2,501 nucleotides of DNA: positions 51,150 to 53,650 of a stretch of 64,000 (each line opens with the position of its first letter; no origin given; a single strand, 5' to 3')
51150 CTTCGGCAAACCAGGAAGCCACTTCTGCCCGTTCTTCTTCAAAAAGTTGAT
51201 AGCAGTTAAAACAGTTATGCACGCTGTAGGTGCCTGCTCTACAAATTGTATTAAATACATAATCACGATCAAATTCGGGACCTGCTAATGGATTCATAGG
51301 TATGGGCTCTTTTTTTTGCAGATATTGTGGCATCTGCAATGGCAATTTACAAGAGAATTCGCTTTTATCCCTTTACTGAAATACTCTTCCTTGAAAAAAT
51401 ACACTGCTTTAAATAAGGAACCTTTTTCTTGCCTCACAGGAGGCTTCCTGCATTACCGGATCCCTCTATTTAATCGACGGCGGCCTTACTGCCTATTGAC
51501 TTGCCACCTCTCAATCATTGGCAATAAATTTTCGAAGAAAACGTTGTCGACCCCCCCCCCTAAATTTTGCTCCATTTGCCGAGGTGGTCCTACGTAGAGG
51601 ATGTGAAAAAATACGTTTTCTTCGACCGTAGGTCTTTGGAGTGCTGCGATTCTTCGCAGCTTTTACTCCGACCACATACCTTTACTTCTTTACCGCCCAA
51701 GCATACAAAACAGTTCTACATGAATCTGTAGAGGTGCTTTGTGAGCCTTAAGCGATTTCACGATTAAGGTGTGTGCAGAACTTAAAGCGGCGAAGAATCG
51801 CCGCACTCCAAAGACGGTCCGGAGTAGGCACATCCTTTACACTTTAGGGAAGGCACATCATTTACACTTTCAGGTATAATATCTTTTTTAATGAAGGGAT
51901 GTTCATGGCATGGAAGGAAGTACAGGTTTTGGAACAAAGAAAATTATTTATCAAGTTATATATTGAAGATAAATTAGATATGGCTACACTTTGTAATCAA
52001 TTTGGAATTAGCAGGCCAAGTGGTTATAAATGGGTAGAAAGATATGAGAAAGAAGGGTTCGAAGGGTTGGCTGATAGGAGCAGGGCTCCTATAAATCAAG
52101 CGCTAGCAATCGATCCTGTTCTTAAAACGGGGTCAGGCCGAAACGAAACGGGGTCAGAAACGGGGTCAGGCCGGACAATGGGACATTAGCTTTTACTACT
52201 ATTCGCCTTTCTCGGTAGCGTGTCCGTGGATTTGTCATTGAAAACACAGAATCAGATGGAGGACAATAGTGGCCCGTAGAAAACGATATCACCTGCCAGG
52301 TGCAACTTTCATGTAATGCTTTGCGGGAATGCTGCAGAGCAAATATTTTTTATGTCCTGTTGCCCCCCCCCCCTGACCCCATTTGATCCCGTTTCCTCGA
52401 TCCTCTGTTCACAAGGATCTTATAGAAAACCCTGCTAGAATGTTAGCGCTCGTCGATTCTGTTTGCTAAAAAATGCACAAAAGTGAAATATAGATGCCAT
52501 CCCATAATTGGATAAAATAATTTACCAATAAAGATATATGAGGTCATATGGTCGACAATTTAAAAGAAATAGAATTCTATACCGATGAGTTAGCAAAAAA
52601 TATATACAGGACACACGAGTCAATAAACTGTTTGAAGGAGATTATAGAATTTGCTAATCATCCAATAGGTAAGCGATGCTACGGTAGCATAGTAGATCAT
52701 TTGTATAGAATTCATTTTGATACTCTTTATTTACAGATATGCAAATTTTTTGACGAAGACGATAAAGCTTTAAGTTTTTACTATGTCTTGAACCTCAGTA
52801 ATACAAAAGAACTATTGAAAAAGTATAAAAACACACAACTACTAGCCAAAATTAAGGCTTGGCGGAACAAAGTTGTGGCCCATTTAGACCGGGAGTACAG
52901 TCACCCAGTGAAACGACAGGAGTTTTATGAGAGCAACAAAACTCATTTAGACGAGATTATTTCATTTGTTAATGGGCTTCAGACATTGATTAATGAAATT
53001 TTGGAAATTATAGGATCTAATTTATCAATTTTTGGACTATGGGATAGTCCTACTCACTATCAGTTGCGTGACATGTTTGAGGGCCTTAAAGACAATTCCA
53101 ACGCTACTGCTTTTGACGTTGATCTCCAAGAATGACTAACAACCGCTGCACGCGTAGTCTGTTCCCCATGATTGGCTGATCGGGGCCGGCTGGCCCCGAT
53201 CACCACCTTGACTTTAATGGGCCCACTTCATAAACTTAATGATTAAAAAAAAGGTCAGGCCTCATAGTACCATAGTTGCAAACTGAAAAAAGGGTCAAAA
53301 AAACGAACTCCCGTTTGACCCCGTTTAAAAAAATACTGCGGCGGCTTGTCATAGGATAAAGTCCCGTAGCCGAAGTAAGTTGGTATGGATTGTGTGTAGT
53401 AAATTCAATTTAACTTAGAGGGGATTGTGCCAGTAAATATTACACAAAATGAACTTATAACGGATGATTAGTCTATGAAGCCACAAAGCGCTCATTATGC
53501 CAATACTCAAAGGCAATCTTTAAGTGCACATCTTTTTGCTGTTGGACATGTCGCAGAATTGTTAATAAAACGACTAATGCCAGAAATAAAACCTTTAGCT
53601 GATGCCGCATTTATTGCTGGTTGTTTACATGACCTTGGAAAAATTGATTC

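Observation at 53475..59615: Cas8-less, adaptation-less type I-F variant CRISPR-Cas module in a chlamydia-like genome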

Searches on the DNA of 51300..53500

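Call 70: search_rna_families(source=window, start=51300, end=53500, threshold=evalue, max_evalue=1)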
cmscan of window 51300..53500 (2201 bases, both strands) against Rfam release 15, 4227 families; matches with E-value up to 1: 0.
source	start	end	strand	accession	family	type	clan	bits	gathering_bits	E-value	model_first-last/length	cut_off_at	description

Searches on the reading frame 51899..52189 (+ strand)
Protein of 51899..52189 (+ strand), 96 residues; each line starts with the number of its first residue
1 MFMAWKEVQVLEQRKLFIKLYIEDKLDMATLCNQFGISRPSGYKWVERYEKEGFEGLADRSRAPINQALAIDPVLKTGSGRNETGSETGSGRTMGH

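Call 4: search_protein_families(library=ncbifam, proteins=[window:51899-52189:+], max_evalue=0.01)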
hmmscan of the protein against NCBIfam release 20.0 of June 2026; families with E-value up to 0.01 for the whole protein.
window:51899-52189:+ (96 aa): 3 families
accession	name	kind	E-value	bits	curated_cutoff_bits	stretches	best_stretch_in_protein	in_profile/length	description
NF033577.2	transpos_IS481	equivalog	1.7e-12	47.5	224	1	14-72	2-60/284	IS481 family transposase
NF033545.0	transpos_IS630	equivalog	3.1e-07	30.1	100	1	14-63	1-50/299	IS630 family transposase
NF033516.0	transpos_IS3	equivalog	0.00019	20.8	160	1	12-64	1-53/369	IS3 family transposase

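Call 5: search_protein_families(library=pfam, proteins=[window:51899-52189:+], max_evalue=0.01)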
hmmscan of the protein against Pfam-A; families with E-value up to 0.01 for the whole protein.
window:51899-52189:+ (96 aa): 7 families
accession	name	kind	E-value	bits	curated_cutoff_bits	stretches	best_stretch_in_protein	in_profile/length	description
PF13518.12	HTH_28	-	1.4e-11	44.7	25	1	14-64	2-51/52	Helix-turn-helix domain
PF13384.12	HTH_23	-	8e-08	32.3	24.6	1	12-57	5-49/50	Homeodomain-like domain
PF13011.12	LZ_Tnp_IS481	-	9.8e-07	29.4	22.2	1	14-71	14-71/85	leucine-zipper of insertion element IS481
PF13551.12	HTH_29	-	6.6e-06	26.6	28.1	1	28-66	15-55/64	Winged helix-turn helix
PF13565.12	HTH_32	-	1.3e-05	26.1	33.7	1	42-64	2-24/73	Homeodomain-like domain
PF01527.26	HTH_Tnp_1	-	0.00047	20.8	24.1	1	12-60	10-57/75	Transposase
PF06056.18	Terminase_5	-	0.0094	16.3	20.3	0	33-64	21-51/58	Putative ATPase subunit of terminase (gpP-like)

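Call 6: search_protein_families(library=padloc, proteins=[window:51899-52189:+], max_evalue=0.01)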
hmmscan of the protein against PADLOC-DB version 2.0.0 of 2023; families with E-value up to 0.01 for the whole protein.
window:51899-52189:+ (96 aa): 0 families

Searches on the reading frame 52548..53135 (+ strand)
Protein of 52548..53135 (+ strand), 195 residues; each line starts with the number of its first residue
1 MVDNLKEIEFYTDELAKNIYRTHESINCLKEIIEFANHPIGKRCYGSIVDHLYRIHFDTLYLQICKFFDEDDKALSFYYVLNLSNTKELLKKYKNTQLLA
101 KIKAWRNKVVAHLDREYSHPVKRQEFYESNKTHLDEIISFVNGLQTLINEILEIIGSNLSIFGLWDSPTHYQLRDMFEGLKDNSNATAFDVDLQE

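Call 4: search_protein_families(library=ncbifam, proteins=[window:52548-53135:+], max_evalue=0.01)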
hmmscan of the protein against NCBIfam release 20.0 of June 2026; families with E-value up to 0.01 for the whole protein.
window:52548-53135:+ (195 aa): 0 families

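Call 5: search_protein_families(library=pfam, proteins=[window:52548-53135:+], max_evalue=0.01)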
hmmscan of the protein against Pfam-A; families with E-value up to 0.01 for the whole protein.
window:52548-53135:+ (195 aa): 1 family
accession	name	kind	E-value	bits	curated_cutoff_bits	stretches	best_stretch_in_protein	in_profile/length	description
PF18734.6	HEPN_AbiU2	-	7.8e-12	45.5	26.8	1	46-157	39-174/193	AbiU2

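Call 6: search_protein_families(library=padloc, proteins=[window:52548-53135:+], max_evalue=0.01)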
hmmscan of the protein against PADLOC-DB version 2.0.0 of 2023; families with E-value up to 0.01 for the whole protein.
window:52548-53135:+ (195 aa): 0 families
